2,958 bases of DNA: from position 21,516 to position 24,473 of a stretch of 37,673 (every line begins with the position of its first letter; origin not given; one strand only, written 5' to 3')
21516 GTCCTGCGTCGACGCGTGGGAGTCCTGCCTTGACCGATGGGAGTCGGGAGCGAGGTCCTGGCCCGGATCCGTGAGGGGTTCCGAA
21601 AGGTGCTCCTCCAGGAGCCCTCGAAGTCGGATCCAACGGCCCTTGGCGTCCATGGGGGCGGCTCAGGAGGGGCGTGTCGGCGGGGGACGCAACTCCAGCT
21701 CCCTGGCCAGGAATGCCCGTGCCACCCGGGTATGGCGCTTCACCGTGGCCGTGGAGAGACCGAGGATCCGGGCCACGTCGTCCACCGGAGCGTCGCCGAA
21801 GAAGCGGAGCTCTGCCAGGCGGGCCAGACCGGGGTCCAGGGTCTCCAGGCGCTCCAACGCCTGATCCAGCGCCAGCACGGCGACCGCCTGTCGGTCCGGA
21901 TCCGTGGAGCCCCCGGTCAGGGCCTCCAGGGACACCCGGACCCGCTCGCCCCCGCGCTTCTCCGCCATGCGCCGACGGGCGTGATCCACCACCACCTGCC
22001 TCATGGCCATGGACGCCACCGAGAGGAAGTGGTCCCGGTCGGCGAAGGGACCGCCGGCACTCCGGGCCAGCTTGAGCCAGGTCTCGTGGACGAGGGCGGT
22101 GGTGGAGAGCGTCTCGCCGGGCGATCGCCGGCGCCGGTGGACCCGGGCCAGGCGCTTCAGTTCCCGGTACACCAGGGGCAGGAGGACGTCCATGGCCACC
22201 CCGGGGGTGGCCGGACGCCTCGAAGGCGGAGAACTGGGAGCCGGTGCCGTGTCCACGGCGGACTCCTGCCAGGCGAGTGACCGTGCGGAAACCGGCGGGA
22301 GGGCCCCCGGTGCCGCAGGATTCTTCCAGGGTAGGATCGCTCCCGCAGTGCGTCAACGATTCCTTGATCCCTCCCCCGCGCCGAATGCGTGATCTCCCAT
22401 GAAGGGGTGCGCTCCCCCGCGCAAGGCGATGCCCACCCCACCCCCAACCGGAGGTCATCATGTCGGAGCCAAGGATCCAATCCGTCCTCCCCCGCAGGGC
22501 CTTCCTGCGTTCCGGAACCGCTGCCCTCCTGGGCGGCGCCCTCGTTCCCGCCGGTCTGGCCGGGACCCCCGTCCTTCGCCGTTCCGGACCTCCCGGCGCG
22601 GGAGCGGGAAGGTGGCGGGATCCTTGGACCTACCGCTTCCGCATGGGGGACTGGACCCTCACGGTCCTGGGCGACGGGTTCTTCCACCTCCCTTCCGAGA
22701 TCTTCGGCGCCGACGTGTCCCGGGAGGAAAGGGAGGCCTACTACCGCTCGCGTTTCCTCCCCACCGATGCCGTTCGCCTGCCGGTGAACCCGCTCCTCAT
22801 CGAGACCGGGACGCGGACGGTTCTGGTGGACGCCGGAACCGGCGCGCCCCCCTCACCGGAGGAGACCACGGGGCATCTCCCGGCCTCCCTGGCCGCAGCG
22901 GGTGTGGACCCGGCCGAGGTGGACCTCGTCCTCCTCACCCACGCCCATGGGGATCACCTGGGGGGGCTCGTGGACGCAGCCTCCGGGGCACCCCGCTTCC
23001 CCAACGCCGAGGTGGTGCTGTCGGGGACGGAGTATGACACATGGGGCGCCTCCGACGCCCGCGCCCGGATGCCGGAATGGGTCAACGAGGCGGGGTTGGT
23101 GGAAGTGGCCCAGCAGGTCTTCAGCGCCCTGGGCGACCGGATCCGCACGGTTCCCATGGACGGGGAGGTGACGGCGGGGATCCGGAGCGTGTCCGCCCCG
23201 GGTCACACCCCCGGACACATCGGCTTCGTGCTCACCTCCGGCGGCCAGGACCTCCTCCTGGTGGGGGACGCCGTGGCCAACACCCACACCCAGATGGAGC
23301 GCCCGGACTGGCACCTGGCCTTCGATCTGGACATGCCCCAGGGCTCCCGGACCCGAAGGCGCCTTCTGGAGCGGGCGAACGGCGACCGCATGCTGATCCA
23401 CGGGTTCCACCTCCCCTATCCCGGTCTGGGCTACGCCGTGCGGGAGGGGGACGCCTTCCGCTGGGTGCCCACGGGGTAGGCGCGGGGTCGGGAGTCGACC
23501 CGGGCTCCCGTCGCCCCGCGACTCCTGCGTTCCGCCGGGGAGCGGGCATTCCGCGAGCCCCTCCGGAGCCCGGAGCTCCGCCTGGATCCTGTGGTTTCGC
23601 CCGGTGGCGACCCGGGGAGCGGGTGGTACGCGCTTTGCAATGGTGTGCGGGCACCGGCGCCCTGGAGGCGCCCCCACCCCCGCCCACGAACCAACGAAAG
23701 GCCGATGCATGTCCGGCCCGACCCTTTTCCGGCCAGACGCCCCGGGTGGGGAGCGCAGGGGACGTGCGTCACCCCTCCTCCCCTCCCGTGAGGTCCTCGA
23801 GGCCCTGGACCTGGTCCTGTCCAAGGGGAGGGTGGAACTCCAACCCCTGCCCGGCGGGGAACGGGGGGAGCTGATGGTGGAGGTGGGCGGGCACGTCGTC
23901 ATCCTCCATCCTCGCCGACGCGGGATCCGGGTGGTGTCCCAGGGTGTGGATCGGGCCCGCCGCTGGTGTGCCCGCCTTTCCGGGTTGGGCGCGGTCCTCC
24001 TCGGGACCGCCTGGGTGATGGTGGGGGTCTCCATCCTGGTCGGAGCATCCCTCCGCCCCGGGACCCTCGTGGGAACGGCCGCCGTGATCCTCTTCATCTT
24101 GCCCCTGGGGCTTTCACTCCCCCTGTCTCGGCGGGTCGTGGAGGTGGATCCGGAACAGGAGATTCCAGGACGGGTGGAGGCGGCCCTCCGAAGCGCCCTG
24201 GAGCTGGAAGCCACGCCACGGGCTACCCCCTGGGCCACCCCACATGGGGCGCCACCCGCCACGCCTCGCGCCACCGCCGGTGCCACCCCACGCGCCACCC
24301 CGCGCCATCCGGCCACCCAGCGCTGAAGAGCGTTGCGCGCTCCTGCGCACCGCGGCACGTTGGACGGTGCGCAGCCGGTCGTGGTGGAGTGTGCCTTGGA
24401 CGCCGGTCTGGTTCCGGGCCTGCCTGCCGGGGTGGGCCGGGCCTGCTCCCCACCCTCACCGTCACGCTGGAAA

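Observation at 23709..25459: Two-gene cassette: 2-TM protein + Macro-like/NDT(TIR)-like fusion, a candidate nucleotide/NAD-centred conflict (defence or toxin) module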

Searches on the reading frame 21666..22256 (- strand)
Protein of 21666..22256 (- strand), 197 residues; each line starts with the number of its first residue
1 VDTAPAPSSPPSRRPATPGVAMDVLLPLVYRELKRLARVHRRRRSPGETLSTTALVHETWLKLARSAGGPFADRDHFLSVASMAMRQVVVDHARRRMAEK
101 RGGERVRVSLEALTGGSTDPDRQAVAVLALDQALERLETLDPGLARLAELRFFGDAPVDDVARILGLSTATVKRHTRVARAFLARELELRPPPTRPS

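Call 42: search_protein_families(library=pfam, proteins=[window:21666-22256:-], max_evalue=0.0001)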
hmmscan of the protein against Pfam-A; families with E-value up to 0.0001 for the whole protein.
window:21666-22256:- (197 aa): 2 families
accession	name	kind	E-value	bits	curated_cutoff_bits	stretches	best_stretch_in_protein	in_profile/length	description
PF07638.17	Sigma70_ECF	-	1.1e-37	130.2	21.1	1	21-188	18-184/185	ECF sigma factor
PF08281.18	Sigma70_r4_2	-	1.1e-05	25.4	25.7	1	132-183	3-54/54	Sigma-70, region 4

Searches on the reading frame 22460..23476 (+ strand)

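Call 42: search_protein_families(library=pfam, proteins=[window:22460-23476:+], max_evalue=0.0001)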
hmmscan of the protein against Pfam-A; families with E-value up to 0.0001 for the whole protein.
window:22460-23476:+ (339 aa): 2 families
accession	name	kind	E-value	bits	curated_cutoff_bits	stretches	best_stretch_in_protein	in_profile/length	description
PF00753.33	Lactamase_B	-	3.2e-21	76.6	22.7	1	106-309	3-188/196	Metallo-beta-lactamase superfamily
PF12706.13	Lactamase_B_2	-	9.4e-10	38.9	27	1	119-296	1-165/200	Beta-lactamase superfamily domain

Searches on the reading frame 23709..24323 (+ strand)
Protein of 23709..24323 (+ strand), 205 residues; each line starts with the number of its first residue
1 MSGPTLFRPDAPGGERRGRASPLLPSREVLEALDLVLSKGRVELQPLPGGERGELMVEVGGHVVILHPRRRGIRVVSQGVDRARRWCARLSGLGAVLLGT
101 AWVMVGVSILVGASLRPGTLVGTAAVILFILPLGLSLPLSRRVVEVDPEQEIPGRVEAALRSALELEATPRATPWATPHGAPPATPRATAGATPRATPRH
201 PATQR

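Call 6: search_protein_families(library=pfam, proteins=[window:23709-24323:+], max_evalue=1)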
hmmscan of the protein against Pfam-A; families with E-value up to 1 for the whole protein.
window:23709-24323:+ (205 aa): 0 families

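Call 7: search_protein_families(library=padloc, proteins=[window:23709-24323:+], max_evalue=1)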
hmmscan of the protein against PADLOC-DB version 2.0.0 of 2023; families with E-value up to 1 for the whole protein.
window:23709-24323:+ (205 aa): 0 families

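Call 8: search_protein_families(library=ncbifam, proteins=[window:23709-24323:+], max_evalue=1)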
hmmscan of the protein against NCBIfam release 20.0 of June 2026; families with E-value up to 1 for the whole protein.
window:23709-24323:+ (205 aa): 0 families

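Call 13: find_homologous_proteins(query=window:23709-24323:+, max_evalue=0.001)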
Query window:23709-24323:+ (205 aa): 2 proteins with E <= 0.001 among 5408 candidates.
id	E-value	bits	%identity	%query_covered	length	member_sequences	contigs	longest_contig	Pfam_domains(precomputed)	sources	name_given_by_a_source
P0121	7.6e-124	429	100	100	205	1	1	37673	-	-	-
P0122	2.5e-50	189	70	69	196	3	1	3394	-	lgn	-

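Call 14: find_encoding_contigs(protein=P0122, flank=5000)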
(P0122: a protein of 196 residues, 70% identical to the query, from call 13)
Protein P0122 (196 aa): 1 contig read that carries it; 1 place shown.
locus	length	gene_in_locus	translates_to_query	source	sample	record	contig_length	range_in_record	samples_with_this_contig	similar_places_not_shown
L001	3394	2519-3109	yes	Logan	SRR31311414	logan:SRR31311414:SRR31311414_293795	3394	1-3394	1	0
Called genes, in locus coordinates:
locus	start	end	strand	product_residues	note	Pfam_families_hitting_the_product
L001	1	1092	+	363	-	?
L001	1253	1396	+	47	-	-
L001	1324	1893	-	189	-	-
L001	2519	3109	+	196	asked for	-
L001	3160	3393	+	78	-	?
